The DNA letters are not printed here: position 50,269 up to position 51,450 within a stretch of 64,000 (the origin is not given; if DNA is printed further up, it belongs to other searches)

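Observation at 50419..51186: Terminal thioesterase has GYCMGG (Cys nucleophile) directly after a KR-containing module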

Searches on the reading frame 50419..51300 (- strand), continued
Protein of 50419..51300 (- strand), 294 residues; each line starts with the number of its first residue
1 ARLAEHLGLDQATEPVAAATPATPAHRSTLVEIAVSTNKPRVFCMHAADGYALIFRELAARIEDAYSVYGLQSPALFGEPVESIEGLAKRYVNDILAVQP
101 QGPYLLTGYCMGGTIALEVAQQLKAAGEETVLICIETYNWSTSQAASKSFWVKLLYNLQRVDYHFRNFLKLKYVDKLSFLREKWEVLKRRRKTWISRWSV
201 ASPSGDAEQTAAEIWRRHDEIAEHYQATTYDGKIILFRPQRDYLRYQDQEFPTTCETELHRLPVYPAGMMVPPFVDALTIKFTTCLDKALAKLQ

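Call 34: find_encoding_contigs(protein=P0181, flank=8000, max_places=2)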
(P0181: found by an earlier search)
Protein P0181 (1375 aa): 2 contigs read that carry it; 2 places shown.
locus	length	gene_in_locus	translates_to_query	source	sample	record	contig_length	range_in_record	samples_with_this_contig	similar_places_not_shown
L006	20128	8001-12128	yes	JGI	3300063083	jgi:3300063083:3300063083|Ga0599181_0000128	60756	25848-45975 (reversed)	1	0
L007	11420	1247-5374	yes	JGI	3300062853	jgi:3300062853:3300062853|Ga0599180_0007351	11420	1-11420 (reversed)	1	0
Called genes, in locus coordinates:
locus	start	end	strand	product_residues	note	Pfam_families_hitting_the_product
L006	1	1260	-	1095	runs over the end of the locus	PF00069:Pkinase, PF03109:ABC1, PF07714:PK_Tyr_Ser-Thr, PF00515:TPR_1 (faint), PF07719:TPR_2 (faint), PF17874:TPR_MalT (weak), PF13424:TPR_12, PF17874:TPR_MalT, +7 more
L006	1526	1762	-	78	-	-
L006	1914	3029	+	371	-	PF00296:Bac_luciferase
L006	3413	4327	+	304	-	PF00535:Glycos_transf_2, PF10111:Glyco_tranf_2_2, PF13641:Glyco_tranf_2_3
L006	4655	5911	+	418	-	-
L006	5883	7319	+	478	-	PF00171:Aldedh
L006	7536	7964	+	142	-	PF00550:PP-binding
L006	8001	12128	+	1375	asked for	PF00668:Condensation, PF00501:AMP-binding, PF13193:AMP-binding_C, PF00550:PP-binding, PF00975:Thioesterase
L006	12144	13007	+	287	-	PF01063:Aminotran_4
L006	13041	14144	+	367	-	PF00550:PP-binding, PF00561:Abhydrolase_1 (weak), PF00975:Thioesterase, PF12697:Abhydrolase_6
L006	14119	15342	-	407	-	PF00067:p450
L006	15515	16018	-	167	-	-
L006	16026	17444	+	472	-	PF02776:TPP_enzyme_N, PF02775:TPP_enzyme_C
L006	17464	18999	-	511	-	PF00501:AMP-binding, PF13193:AMP-binding_C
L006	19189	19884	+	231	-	-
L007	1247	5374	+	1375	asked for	PF00668:Condensation, PF00501:AMP-binding, PF13193:AMP-binding_C, PF00550:PP-binding, PF00975:Thioesterase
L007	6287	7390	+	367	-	PF00550:PP-binding, PF00561:Abhydrolase_1 (weak), PF00975:Thioesterase, PF12697:Abhydrolase_6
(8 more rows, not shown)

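Call 41: find_related_loci(query=A2, collection=genome_contigs, flank=10000)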
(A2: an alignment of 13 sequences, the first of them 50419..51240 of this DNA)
Query A2 (274 aa) in genome_contigs; peptide patterns used: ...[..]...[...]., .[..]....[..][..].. (x = any residue, [..] = any of these).
381 stretches matched a pattern; 207 encode a relative of the query (tblastn E <= 1e-3); the best 80 are kept; 80 distinct loci.
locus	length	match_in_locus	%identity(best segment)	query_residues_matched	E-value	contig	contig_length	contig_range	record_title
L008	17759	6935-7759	59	7-272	3e-97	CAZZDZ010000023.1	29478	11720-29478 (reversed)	MAG TPA_asm: uncultured Pirellulaceae bacterium isolate SRP114822_co2_68 genome assembly, contig: NODE_1312_length_29478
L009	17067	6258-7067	54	5-270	3e-96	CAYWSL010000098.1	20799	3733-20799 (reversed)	MAG TPA_asm: uncultured Pirellulaceae bacterium isolate SRP114822_co2_91 genome assembly, contig: NODE_2144_length_20799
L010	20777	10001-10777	56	7-261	5e-95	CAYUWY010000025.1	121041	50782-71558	MAG TPA_asm: uncultured Pirellulaceae bacterium isolate binchicken_co366_88 genome assembly, contig: NODE_50_length_1210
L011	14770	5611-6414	54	7-270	4e-95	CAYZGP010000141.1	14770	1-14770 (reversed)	MAG TPA_asm: uncultured Pirellulaceae bacterium isolate SRP114822_co2_89 genome assembly, contig: NODE_3311_length_14770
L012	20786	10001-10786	58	7-267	8e-95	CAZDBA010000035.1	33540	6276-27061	MAG TPA_asm: uncultured Pirellulaceae bacterium isolate binchicken_co258_121 genome assembly, contig: NODE_656_length_33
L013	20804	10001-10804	54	7-270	1e-92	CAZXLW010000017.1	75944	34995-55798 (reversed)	MAG TPA_asm: uncultured Pirellulaceae bacterium isolate SRP114822_co2_88 genome assembly, contig: NODE_246_length_75944_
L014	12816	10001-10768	56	7-258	5e-92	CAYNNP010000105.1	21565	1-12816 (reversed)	MAG TPA_asm: uncultured Pirellulaceae bacterium isolate binchicken_co258_118 genome assembly, contig: NODE_1499_length_2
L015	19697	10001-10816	47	1-268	2e-82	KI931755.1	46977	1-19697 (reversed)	MAG: Candidatus Entotheonella sp. TSY1 genomic scaffold TSY1_scaffold00026, whole genome shotgun sequence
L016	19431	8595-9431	44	4-274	7e-72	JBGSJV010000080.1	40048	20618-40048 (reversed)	MAG: Pirellulaceae bacterium isolate JTS-AC165 k141_210909, whole genome shotgun sequence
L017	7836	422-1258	44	4-274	7e-72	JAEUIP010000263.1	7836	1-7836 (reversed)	MAG: Planctomycetaceae bacterium isolate new MAG-46 NODE_263_length_7836_cov_3.617348, whole genome shotgun sequence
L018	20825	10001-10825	43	8-274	2e-71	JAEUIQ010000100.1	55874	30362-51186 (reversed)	MAG: Planctomycetaceae bacterium isolate new MAG-47 k141_3933092, whole genome shotgun sequence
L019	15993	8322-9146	45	8-274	9e-71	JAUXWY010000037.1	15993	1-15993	MAG: Pirellulaceae bacterium isolate C15_metabat.bin.61 C15_k141_358956, whole genome shotgun sequence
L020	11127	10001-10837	44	4-273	4e-70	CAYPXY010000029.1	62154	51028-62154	MAG TPA_asm: uncultured Pirellulaceae bacterium isolate SRP344714_co1_177 genome assembly, contig: NODE_1054_length_6215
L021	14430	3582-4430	44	4-273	4e-70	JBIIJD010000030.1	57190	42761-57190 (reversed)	MAG: Aureliella sp. isolate ME2001-09-10pf_3300042914_group1_bin87 Rohwer_bin1635_scaffold_234_c1, whole genome shotgun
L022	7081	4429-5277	44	4-273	2e-68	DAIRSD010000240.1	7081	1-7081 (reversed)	MAG TPA_asm: Aureliella sp. isolate CTOTU1240 NODE_8975_length_7081_cov_5.318389, whole genome shotgun sequence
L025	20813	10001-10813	42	8-272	1e-63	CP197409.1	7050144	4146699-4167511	Pirellulaceae bacterium SH449 chromosome, complete genome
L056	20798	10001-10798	44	9-268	1e-66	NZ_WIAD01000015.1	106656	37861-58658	Roseimaritima sediminicola strain JC651 15_length=106656_depth=1.02x, whole genome shotgun sequence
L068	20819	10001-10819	36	8-272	1e-51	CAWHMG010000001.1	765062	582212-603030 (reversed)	MAG: Terriglobia bacterium isolate MFD09603.bin.1.298 genome assembly, contig: contig_1633, whole genome shotgun sequenc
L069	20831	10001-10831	40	3-269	4e-51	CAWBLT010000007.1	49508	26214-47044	MAG: uncultured Acidobacteriota bacterium isolate MFD04463.bin.2.86 genome assembly, contig: contig_20804, whole genome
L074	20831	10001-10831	37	4-270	9e-51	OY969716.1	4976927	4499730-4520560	MAG: uncultured Acidobacteriota bacterium isolate MFD04540.bin.c.1 genome assembly, chromosome: 1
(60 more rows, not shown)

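Call 45: search_solved_structures(query=A2, max_evalue=0.001, show_alignments=4)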
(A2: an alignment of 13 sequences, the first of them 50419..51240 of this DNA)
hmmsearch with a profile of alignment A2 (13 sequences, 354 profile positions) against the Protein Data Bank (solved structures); distinct sequences matched with E-value up to 0.001: 97 (the best 60 are shown).
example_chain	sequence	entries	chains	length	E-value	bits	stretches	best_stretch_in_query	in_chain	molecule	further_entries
4zxh_A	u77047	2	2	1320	8e-51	176.4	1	2-186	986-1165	ABBFA_003403 | Tyrocidine synthetase 3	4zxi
2roq_A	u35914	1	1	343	3.8e-34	121.5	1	3-193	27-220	Enterobactin synthetase component F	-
3tej_A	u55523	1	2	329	5.5e-34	121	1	3-194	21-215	Enterobactin synthase component F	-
5ja1_A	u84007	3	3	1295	1.2e-33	119.9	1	3-193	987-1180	Enterobactin synthase component F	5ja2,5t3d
7dxo_A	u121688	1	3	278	2e-32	115.8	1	75-213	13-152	Non-ribosomal peptide synthetase 4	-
7crn_A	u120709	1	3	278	2.3e-32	115.6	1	75-213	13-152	Non-ribosomal peptide synthetase 4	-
7r0x_A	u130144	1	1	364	4.3e-23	85.2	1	86-185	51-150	Polyketide synthase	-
2px6_A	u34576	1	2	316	7.5e-23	84.4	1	70-315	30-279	Thioesterase domain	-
2vsq_A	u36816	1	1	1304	1e-22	83.9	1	1-190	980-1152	SURFACTIN SYNTHETASE SUBUNIT 3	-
4z49_A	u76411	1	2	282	1.3e-22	83.6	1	75-316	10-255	Fatty acid synthase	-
7mhd_A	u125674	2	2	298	1.3e-22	83.6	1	75-316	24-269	Fatty acid synthase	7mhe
3tjm_A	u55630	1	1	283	2e-22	83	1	75-317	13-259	Fatty acid synthase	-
2vz8_A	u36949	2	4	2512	2.1e-22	82.9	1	11-315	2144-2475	FATTY ACID SYNTHASE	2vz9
9b80_A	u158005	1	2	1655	2.7e-22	82.5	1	16-315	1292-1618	Fatty acid synthase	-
8eyi_E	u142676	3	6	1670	2.7e-22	82.5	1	16-315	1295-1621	Fatty acid synthase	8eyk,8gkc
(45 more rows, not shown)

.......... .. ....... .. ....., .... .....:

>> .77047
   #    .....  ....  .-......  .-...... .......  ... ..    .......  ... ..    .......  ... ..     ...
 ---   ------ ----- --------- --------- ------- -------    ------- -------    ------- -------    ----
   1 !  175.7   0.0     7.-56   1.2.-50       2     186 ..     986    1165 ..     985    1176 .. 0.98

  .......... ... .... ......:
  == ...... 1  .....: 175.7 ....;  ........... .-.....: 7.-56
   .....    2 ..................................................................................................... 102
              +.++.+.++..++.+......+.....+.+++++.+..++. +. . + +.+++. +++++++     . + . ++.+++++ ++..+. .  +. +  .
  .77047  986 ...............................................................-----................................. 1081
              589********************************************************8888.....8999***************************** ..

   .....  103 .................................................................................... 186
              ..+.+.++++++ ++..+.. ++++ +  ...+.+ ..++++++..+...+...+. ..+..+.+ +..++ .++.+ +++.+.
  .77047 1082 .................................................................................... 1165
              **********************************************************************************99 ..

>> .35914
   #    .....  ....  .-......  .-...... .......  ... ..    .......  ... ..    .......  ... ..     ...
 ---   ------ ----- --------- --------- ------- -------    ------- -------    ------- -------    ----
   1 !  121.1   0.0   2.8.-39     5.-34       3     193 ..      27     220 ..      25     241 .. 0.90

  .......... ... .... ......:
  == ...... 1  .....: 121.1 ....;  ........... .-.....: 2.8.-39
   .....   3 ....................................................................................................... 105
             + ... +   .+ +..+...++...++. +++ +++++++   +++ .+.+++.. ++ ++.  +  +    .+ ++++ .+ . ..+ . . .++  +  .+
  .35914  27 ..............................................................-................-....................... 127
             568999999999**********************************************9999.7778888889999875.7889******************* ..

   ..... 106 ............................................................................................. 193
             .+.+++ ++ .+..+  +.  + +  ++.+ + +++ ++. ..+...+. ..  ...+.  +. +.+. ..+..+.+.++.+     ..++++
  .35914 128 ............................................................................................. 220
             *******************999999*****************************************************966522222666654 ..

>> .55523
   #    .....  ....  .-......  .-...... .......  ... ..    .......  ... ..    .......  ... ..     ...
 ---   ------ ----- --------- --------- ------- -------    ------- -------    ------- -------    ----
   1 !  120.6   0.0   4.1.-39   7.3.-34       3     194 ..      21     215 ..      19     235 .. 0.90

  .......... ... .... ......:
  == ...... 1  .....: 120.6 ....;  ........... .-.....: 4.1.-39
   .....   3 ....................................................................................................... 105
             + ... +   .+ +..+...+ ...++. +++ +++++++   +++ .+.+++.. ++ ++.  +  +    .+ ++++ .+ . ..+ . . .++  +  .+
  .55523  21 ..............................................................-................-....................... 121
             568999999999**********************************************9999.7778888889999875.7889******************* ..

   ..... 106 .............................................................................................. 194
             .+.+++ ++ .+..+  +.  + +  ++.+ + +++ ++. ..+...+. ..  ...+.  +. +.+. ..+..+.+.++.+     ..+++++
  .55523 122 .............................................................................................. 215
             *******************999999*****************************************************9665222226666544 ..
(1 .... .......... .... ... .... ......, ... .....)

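Call 52: search_protein_families(library=pfam, proteins=[L025:3-1076:+, L025:1105-2121:+, L025:2171-3367:+, L025:3364-4578:+, L025:4668-7604:+, L025:7625-10897:+, L025:10878-12062:+, L025:14080-15255:+, L025:16578-19397:+], max_evalue=0.00001)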
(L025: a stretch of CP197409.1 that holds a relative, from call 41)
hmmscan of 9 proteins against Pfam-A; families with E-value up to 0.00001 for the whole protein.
L025:3-1076:+ (357 aa): 2 families
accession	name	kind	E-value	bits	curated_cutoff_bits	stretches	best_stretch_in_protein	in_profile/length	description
PF03023.19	MurJ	-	2.8e-10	39.8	27.4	1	48-340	150-446/451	Lipid II flippase MurJ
PF13440.11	Polysacc_synt_3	-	5e-06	26.4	23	1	2-204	87-286/293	Polysaccharide biosynthesis protein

L025:1105-2121:+ (338 aa): 3 families
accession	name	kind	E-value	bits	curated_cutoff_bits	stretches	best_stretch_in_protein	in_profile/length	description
PF00535.33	Glycos_transf_2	-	6.5e-21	75.4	23.3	1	11-169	1-164/168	Glycosyl transferase family 2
PF13632.12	Glyco_trans_2_3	-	1.3e-10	41.8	27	1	90-280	1-185/198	Glycosyl transferase family group 2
PF10111.15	Glyco_tranf_2_2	-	6.6e-06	26.2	27.3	0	38-206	28-214/276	Glycosyltransferase like family 2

L025:2171-3367:+ (398 aa): 3 families
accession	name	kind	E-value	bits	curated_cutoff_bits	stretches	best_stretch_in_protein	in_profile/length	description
PF00534.26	Glycos_transf_1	-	6.2e-31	107.7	26.4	1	202-363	12-171/172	Glycosyl transferases group 1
PF13692.12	Glyco_trans_1_4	-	1.2e-27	97.4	27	1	206-348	2-140/142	Glycosyl transferases group 1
PF13439.12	Glyco_transf_4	-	6.5e-12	46.2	28.5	1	21-199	3-170/170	Glycosyltransferase Family 4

L025:3364-4578:+ (404 aa): 5 families
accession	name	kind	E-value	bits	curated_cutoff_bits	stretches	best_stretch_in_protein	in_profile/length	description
PF13692.12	Glyco_trans_1_4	-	3e-18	66.9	27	1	213-358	3-142/142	Glycosyl transferases group 1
PF13439.12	Glyco_transf_4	-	5.4e-18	66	28.5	1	24-191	11-165/170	Glycosyltransferase Family 4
PF00534.26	Glycos_transf_1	-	1.7e-15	57.4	26.4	1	207-371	11-171/172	Glycosyl transferases group 1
PF13579.12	Glyco_trans_4_4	-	5.5e-14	53.2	29.7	1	20-191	6-158/158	Glycosyl transferase 4-like domain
PF13524.12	Glyco_trans_1_2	-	3.6e-08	33.9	25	1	243-387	13-143/144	Glycosyl transferase-like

L025:4668-7604:+ (978 aa): 6 families
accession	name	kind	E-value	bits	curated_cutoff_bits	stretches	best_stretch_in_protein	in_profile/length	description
PF00109.32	ketoacyl-synt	-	5.3e-71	239.6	20.8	1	16-265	4-252/252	Beta-ketoacyl synthase, N-terminal domain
PF00698.26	Acyl_transf_1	-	2.8e-59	201.6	32.7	1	541-832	3-286/319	Acyl transferase domain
PF02801.28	Ketoacyl-synt_C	-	2.1e-40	137.8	20.8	1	273-391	1-118/119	Beta-ketoacyl synthase, C-terminal domain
PF22621.2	CurL-like_PKS_C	-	8.6e-23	80.5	27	1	455-518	1-64/64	CurL-like, PKS C-terminal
PF16197.11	KAsynt_C_assoc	-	1.1e-18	68.1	33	1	394-497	1-103/111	Ketoacyl-synthetase C-terminal extension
PF22336.2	RhiE-like_linker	-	3.5e-10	40.2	27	1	459-519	2-61/67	RhiE-like, KS-MAT linker domain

L025:7625-10897:+ (1090 aa): 3 families
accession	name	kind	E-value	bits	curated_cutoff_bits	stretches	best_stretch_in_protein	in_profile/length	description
PF00202.27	Aminotran_3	-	4.9e-50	170.8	30.5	1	351-716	10-377/403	Aminotransferase class-III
PF00975.26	Thioesterase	-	4.3e-22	79.9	26.4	1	806-905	2-103/226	Thioesterase domain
PF00550.31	PP-binding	-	3.4e-12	46.9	20.8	1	14-78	2-65/67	Phosphopantetheine attachment site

L025:10878-12062:+ (394 aa): 1 family
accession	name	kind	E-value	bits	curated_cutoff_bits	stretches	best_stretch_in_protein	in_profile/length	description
PF01522.26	Polysacc_deac_1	-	3.1e-06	27.6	23.1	1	114-210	9-105/124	Polysaccharide deacetylase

L025:14080-15255:+ (391 aa): 0 families

L025:16578-19397:+ (939 aa): 3 families
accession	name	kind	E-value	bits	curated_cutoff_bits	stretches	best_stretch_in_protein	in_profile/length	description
PF00669.25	Flagellin_N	-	3.3e-31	108.6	26.6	1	4-141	1-137/139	Bacterial flagellin N-terminal helical region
PF00700.27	Flagellin_C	-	1.7e-20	73.6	23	1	854-938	3-86/86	Bacterial flagellin C-terminal helical region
PF07196.18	Flagellin_IN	-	2.2e-09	37.8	22.7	1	670-721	1-55/55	Flagellin hook IN motif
